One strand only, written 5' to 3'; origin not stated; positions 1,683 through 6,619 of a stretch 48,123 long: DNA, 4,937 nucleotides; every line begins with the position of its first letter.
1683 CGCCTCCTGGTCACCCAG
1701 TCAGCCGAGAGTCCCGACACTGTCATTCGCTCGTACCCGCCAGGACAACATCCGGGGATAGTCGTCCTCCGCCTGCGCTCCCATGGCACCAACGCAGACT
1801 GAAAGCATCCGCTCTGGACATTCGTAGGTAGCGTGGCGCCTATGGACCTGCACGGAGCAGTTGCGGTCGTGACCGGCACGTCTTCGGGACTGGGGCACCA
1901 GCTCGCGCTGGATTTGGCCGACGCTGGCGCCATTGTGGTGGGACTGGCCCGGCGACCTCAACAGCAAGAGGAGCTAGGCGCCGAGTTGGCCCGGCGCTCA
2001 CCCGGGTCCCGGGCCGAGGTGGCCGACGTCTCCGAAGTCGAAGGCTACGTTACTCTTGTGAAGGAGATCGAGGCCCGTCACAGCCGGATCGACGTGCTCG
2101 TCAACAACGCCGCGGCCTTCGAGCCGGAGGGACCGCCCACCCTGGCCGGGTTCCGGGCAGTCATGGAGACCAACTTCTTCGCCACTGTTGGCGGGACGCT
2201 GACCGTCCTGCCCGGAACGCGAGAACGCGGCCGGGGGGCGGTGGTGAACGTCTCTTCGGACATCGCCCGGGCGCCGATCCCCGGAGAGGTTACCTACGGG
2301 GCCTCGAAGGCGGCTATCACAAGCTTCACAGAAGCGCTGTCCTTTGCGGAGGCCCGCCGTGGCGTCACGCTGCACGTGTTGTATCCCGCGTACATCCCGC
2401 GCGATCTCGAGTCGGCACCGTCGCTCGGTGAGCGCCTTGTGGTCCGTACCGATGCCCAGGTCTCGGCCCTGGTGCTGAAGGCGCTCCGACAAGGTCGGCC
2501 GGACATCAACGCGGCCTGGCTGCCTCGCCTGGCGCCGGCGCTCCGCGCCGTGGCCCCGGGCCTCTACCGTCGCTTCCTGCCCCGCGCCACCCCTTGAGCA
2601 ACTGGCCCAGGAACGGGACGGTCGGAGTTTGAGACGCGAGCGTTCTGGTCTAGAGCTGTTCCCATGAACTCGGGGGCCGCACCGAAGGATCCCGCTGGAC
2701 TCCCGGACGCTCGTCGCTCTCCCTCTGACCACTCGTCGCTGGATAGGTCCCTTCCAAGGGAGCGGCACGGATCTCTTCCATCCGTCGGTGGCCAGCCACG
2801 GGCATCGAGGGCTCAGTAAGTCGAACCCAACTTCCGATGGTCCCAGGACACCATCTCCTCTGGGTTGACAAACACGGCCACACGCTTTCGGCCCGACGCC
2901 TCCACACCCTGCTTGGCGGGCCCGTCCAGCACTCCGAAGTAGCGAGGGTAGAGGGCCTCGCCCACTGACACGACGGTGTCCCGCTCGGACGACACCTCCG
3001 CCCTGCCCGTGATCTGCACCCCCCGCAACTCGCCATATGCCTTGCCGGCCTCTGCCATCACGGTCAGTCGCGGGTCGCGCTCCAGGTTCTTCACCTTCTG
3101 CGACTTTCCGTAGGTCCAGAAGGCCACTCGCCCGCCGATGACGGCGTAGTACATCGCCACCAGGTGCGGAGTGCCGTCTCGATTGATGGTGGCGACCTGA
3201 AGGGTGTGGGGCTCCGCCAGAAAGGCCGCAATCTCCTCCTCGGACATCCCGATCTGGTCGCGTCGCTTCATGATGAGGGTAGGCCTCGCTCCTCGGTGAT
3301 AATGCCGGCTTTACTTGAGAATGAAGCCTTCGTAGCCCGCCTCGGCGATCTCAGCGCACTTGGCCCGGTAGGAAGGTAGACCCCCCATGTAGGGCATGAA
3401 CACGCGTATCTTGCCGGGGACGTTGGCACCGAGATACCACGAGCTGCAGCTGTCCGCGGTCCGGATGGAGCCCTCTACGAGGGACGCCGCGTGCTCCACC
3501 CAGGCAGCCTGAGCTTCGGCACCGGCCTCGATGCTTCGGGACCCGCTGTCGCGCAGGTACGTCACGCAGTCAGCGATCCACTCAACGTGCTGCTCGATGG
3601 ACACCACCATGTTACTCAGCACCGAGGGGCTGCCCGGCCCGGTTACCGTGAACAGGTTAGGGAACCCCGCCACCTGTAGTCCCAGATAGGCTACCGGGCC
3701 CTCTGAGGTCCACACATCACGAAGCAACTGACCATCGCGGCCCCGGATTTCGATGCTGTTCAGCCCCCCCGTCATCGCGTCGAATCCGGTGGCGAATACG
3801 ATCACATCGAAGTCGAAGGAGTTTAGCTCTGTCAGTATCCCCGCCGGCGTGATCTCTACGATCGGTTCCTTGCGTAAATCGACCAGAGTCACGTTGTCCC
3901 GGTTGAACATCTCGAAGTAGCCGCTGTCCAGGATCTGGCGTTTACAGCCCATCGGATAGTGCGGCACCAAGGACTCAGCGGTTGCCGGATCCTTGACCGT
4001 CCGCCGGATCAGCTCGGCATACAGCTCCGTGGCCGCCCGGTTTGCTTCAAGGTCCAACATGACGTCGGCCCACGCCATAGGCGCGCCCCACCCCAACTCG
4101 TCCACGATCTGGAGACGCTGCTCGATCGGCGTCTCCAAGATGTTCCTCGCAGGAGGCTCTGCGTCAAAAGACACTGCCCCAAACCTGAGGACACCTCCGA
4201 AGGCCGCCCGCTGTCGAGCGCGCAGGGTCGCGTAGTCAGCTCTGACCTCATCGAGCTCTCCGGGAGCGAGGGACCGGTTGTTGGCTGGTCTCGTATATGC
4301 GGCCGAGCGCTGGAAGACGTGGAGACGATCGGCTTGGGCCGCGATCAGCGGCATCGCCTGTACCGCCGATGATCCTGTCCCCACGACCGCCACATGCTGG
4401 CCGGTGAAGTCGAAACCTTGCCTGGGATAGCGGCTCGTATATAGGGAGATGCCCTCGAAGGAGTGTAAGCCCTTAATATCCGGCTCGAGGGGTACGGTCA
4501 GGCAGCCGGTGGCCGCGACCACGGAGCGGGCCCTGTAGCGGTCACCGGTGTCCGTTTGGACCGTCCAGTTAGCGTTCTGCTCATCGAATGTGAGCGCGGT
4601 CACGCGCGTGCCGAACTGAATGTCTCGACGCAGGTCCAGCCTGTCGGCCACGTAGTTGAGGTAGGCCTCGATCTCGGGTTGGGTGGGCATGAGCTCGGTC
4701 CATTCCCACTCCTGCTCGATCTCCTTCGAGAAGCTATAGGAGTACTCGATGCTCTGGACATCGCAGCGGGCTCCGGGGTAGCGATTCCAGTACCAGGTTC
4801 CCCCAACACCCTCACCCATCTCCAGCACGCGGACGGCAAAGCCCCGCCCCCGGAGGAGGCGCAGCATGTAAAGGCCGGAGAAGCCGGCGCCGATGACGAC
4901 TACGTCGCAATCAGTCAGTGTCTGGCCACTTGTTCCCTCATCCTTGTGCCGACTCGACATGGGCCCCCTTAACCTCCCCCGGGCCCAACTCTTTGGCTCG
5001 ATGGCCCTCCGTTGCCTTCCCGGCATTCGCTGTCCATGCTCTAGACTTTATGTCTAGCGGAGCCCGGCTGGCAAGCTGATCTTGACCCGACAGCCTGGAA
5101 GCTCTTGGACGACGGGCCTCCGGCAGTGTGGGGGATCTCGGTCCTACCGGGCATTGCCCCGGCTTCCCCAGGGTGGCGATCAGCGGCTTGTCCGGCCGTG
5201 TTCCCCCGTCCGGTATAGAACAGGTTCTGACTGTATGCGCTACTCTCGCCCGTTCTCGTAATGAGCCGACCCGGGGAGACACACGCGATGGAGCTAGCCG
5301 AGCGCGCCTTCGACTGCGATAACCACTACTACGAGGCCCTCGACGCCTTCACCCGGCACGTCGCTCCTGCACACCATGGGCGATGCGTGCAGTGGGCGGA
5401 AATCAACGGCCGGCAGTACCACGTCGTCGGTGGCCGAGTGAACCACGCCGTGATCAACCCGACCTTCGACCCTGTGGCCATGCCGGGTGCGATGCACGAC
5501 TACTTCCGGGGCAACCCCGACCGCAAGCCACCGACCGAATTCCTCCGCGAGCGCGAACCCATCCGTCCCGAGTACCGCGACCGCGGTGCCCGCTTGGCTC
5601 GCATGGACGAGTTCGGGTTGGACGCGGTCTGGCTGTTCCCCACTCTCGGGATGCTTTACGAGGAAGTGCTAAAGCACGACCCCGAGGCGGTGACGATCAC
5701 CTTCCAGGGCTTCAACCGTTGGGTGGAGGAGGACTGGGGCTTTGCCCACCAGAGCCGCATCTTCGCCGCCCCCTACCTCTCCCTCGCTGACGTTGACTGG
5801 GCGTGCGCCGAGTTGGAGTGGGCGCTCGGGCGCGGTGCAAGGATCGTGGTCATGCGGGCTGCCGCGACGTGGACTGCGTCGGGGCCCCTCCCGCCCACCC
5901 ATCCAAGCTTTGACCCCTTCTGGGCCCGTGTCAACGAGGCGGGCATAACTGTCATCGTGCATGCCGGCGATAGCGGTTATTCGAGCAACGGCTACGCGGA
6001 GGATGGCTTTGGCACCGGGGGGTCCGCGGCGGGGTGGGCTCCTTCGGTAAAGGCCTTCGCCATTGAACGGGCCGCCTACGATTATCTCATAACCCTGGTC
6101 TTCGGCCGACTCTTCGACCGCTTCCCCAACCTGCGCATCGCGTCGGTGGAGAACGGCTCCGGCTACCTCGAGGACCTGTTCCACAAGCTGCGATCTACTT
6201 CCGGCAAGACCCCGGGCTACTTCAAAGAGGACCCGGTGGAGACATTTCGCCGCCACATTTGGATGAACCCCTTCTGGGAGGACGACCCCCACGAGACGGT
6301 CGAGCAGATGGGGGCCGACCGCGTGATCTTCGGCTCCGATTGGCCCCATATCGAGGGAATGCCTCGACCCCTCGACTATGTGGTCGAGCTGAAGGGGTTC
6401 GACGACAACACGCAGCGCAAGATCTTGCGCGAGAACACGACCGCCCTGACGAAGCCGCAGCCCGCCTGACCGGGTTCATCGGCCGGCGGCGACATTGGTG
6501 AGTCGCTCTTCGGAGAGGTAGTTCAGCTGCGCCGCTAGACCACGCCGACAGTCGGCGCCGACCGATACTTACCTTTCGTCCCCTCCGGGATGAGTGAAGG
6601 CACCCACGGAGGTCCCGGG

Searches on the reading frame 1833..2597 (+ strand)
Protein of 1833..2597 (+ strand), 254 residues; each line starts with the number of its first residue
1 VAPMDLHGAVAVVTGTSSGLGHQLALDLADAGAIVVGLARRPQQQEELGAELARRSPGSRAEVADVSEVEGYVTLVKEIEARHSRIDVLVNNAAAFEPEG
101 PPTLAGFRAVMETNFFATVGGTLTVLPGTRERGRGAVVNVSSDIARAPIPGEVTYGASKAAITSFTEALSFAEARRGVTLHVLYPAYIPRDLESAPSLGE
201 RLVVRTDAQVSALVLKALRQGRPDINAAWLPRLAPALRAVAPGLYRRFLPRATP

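Call 19: search_protein_families(library=pfam, proteins=[window:1833-2597:+], max_evalue=0.00001)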
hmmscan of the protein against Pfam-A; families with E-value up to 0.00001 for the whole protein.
window:1833-2597:+ (254 aa): 3 families
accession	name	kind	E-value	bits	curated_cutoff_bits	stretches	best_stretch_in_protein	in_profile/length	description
PF00106.31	adh_short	-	6.4e-39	133.9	26.6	1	10-189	2-183/195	short chain dehydrogenase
PF13561.12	adh_short_C2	-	4.5e-25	89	27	1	17-195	3-183/236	Enoyl-(Acyl carrier protein) reductase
PF08659.16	KR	-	1.5e-06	28.7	22.6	1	10-169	2-163/180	KR domain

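Call 60: search_protein_families(library=ncbifam, proteins=[window:1833-2597:+], max_evalue=1e-40)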
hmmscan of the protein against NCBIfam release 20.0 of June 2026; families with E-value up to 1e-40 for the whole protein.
window:1833-2597:+ (254 aa): 0 families

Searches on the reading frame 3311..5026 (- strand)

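Call 17: search_protein_families(library=ncbifam, proteins=[window:3311-5026:-], max_evalue=0.00001)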
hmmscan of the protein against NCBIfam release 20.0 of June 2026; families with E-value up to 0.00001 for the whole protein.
window:3311-5026:- (571 aa): 8 families
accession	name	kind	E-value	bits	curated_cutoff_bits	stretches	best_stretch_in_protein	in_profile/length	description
NF045818.1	Neo-PentlctneDsynPtlE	equivalog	5.2e-79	265.9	1100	1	36-530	44-543/587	neopentalenolactone/pentalenolactone D synthase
NF040505.1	ArsO_flavin_mono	equivalog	1.4e-24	87.2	425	1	40-244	1-195/346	ArsO family NAD(P)H-dependent flavin-containing monooxygenase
TIGR04018.1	Bthiol_YpdA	hypoth_equivalog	6.6e-10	38.3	339.9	1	41-227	1-171/316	YpdA family putative bacillithiol disulfide reductase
NF058570.1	trimeth_mono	equivalog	1.3e-09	37.8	675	1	70-222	55-207/443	trimethylamine monooxygenase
TIGR04046.1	MSMEG_0569_nitr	hypoth_equivalog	3.1e-07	29.7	498.35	1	41-225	2-177/400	MSMEG_0569 family flavin-dependent oxidoreductase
TIGR01292.1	TRX_reduct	equivalog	2.2e-06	26.7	343.45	0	146-241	81-173/300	thioredoxin-disulfide reductase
NF005545.0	PRK07208.1-1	equivalog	5.3e-06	25.1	451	0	38-115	6-81/504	hypothetical protein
TIGR03197.1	MnmC_Cterm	equivalog_domain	8.9e-06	25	174.2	0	133-176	161-202/400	FAD-dependent 5-carboxymethylaminomethyl-2-thiouridine(34) oxidoreductase MnmC1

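Call 77: search_protein_families(library=ncbifam, proteins=[window:3311-5026:-], max_evalue=1e-8)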
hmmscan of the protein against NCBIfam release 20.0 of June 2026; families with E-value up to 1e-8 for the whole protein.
window:3311-5026:- (571 aa): 4 families
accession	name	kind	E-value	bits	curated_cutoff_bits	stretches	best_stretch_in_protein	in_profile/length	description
NF045818.1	Neo-PentlctneDsynPtlE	equivalog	5.2e-79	265.9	1100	1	36-530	44-543/587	neopentalenolactone/pentalenolactone D synthase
NF040505.1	ArsO_flavin_mono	equivalog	1.4e-24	87.2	425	1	40-244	1-195/346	ArsO family NAD(P)H-dependent flavin-containing monooxygenase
TIGR04018.1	Bthiol_YpdA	hypoth_equivalog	6.6e-10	38.3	339.9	1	41-227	1-171/316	YpdA family putative bacillithiol disulfide reductase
NF058570.1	trimeth_mono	equivalog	1.3e-09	37.8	675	1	70-222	55-207/443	trimethylamine monooxygenase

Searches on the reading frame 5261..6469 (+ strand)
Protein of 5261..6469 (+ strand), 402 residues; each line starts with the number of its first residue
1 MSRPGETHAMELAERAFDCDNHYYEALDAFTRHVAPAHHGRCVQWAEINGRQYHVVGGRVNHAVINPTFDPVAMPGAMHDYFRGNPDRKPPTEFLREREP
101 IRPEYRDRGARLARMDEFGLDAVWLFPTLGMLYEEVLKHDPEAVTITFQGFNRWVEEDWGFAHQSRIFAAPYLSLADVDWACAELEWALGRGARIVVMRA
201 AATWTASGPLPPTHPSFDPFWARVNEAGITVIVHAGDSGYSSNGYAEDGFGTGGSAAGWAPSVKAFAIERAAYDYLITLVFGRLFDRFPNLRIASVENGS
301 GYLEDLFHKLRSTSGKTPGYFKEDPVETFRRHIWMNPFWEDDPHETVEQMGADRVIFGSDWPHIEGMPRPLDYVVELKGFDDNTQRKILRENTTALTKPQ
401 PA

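Call 17: search_protein_families(library=ncbifam, proteins=[window:5261-6469:+], max_evalue=0.00001)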
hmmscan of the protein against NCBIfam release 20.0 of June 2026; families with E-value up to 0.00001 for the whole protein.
window:5261-6469:+ (402 aa): 0 families

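Call 19: search_protein_families(library=pfam, proteins=[window:5261-6469:+], max_evalue=0.00001)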
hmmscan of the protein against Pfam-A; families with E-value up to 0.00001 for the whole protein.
window:5261-6469:+ (402 aa): 1 family
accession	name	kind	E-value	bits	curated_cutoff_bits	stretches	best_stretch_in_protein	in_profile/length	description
PF04909.20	Amidohydro_2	-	2.7e-18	67.2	26.4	1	103-395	16-285/289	Amidohydrolase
